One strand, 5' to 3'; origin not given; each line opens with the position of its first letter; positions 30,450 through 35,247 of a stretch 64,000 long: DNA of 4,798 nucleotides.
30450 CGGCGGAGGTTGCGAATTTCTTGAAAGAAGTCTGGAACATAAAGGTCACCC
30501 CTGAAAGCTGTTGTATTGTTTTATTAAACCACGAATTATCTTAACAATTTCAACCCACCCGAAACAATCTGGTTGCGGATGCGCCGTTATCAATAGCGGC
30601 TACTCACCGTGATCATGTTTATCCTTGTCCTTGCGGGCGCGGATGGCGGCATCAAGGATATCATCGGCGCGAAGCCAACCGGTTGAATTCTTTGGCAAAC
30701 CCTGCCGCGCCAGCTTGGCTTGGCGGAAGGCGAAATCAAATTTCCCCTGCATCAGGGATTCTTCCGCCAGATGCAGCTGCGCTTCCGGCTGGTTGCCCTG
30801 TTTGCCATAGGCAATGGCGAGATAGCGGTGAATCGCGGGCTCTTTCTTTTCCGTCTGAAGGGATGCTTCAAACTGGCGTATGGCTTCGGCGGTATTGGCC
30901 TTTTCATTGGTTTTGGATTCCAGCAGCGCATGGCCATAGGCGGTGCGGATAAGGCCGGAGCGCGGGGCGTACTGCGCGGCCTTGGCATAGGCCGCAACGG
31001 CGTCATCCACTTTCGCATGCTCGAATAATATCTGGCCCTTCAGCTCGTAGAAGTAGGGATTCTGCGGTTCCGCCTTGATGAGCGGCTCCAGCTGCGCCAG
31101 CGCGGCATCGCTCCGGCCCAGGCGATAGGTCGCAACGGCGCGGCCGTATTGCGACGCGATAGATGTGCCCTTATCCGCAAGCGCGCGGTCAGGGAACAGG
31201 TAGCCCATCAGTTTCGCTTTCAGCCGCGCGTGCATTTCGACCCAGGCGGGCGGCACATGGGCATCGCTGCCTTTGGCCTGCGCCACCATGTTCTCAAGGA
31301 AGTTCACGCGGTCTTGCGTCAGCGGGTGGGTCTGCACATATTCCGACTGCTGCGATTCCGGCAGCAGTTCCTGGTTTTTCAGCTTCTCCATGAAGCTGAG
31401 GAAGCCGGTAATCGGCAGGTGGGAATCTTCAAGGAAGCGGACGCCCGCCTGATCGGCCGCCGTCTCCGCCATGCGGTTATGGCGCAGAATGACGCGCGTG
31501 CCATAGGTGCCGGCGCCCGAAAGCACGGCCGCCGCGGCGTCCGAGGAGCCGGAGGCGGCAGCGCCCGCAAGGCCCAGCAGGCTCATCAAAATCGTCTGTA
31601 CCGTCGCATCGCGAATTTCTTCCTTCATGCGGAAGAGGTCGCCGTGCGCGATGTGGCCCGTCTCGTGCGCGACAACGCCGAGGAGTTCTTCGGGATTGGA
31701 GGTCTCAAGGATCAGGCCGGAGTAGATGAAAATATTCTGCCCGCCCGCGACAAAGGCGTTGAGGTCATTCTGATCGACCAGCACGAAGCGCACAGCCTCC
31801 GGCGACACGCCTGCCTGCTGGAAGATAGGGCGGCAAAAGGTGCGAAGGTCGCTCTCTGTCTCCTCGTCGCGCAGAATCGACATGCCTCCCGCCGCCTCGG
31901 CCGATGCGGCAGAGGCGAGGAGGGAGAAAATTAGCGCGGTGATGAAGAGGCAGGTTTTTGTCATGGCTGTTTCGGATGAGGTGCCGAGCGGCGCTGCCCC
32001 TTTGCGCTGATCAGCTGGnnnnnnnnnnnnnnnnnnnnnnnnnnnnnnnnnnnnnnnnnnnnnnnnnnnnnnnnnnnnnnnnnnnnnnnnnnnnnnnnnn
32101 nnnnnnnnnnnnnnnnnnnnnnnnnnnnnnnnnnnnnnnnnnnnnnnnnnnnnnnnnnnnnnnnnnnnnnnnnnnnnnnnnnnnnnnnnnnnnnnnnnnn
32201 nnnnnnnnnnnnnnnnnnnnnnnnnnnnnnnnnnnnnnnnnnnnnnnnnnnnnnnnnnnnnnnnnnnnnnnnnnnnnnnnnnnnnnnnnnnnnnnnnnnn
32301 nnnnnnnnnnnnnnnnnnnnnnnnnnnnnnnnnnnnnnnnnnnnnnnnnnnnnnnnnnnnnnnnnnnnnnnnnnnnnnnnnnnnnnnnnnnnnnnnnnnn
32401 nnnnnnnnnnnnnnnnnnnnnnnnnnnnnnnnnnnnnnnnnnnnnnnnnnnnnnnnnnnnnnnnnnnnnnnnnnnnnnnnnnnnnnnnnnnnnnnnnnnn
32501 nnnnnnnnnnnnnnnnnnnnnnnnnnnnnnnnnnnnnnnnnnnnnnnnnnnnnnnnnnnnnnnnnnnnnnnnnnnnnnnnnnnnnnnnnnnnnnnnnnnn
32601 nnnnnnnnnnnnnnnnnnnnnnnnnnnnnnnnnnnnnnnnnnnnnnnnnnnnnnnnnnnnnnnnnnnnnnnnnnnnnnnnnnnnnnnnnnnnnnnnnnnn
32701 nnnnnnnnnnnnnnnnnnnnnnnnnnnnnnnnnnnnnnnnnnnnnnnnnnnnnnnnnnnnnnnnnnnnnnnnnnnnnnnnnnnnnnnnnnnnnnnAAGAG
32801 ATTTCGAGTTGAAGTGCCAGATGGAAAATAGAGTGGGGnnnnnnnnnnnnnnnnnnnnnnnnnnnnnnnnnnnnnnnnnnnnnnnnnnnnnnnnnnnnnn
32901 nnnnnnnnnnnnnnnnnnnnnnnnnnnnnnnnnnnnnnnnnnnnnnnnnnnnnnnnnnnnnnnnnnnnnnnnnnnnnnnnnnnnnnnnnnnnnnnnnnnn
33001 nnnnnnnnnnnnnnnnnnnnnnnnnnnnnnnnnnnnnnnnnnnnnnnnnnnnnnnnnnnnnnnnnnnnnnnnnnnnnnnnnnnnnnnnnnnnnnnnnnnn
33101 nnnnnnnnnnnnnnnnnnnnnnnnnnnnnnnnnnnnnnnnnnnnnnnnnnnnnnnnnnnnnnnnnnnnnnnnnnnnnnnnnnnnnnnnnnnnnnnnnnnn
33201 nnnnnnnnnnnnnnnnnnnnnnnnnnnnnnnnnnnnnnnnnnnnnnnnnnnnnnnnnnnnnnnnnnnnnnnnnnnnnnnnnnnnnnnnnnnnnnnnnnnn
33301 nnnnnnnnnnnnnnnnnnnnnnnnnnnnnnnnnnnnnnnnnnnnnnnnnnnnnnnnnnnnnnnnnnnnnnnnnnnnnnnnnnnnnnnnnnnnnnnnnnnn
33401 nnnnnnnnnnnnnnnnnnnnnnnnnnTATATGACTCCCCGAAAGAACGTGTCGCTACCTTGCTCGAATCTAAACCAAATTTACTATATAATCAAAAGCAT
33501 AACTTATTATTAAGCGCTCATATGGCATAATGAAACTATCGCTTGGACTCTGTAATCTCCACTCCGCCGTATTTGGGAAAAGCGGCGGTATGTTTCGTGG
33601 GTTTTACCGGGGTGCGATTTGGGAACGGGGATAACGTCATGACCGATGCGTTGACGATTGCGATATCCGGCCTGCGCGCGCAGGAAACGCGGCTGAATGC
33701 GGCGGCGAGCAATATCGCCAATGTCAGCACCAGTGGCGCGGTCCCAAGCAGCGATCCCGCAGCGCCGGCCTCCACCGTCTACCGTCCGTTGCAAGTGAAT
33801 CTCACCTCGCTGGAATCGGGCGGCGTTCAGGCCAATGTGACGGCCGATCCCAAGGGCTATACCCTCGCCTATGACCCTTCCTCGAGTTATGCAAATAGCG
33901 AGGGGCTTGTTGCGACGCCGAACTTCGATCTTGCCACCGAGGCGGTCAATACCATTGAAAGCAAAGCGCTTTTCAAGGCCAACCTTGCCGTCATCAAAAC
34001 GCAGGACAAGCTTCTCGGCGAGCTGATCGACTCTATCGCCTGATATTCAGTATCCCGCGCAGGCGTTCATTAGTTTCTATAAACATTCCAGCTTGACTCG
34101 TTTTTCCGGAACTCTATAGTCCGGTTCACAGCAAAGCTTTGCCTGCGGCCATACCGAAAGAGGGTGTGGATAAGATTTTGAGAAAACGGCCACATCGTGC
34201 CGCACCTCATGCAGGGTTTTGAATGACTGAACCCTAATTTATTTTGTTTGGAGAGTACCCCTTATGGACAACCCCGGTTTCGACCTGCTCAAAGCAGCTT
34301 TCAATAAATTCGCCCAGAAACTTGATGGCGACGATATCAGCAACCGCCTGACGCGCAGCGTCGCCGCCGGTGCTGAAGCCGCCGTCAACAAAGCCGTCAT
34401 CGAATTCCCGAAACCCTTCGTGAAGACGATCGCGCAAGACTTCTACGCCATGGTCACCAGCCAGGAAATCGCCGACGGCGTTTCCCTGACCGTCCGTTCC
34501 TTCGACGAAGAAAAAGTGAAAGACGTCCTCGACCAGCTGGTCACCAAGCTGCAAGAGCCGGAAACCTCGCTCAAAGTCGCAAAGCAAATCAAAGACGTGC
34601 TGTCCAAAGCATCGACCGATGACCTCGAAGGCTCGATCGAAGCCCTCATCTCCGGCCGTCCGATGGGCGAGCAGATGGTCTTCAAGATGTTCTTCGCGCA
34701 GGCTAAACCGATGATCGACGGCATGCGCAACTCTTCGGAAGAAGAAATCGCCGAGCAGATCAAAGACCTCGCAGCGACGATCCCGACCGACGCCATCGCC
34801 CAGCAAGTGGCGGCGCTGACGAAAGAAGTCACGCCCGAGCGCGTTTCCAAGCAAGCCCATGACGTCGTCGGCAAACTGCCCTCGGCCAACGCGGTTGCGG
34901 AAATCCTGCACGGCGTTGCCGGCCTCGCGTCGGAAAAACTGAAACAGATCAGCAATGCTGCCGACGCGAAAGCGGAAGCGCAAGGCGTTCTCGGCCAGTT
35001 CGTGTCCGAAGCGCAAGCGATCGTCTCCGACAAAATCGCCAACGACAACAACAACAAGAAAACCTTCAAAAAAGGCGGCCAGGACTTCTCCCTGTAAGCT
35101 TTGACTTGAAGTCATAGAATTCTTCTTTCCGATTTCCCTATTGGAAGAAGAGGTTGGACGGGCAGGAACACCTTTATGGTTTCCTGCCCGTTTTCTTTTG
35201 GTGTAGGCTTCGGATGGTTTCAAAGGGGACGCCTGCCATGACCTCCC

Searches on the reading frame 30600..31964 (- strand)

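Call 62: search_protein_families(library=pfam, proteins=[window:30600-31964:-], max_evalue=0.0001)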
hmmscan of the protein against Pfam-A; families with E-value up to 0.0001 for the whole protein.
window:30600-31964:- (454 aa): 8 families
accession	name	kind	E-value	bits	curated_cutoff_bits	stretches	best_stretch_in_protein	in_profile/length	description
PF01435.24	Peptidase_M48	-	4.6e-27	95.5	20.3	1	36-226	3-185/186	Peptidase family M48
PF13432.12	TPR_16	-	2e-08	34.9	32.7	1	274-331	2-59/65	Tetratricopeptide repeat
PF14559.12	TPR_19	-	2.1e-08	34.8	25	0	260-312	16-68/68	Tetratricopeptide repeat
PF23914.1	TPR_CcmH_CycH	-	7.4e-07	29.6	42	1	297-396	44-141/158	Cytochrome c-type biogenesis protein H TPR domain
PF13431.12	TPR_17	-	1.1e-05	25.8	24.4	0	296-323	6-33/34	Tetratricopeptide repeat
PF13429.12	TPR_15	-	1.1e-05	25.5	26.2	1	284-412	128-249/280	Tetratricopeptide repeat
PF13428.12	TPR_14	-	2.2e-05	25.1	23.5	0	272-312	4-44/44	Tetratricopeptide repeat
PF13414.12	TPR_11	-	3.7e-05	23.8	26.8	0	280-315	5-40/42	TPR repeat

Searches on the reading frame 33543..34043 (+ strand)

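Call 14: search_protein_families(library=pfam, proteins=[window:33543-34043:+], max_evalue=0.001)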
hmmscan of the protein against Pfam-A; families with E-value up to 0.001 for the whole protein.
window:33543-34043:+ (166 aa): 2 families
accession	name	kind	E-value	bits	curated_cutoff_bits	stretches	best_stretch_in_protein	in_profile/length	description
PF00460.25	Flg_bb_rod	-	2.5e-07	31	20.7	1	38-66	2-30/31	Flagella basal body rod protein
PF06429.18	Flg_bbr_C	-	0.00072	19.5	23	0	121-162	3-44/46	Flagellar basal body rod FlgEFG protein C-terminal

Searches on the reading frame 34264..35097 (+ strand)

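Call 14: search_protein_families(library=pfam, proteins=[window:34264-35097:+], max_evalue=0.001)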
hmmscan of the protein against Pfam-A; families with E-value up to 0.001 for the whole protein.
window:34264-35097:+ (277 aa): 1 family
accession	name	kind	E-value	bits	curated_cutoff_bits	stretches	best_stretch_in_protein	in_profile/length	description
PF04216.18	FdhE_N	-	0.00066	20.4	28.7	0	77-145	76-143/167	FdhE, N-terminal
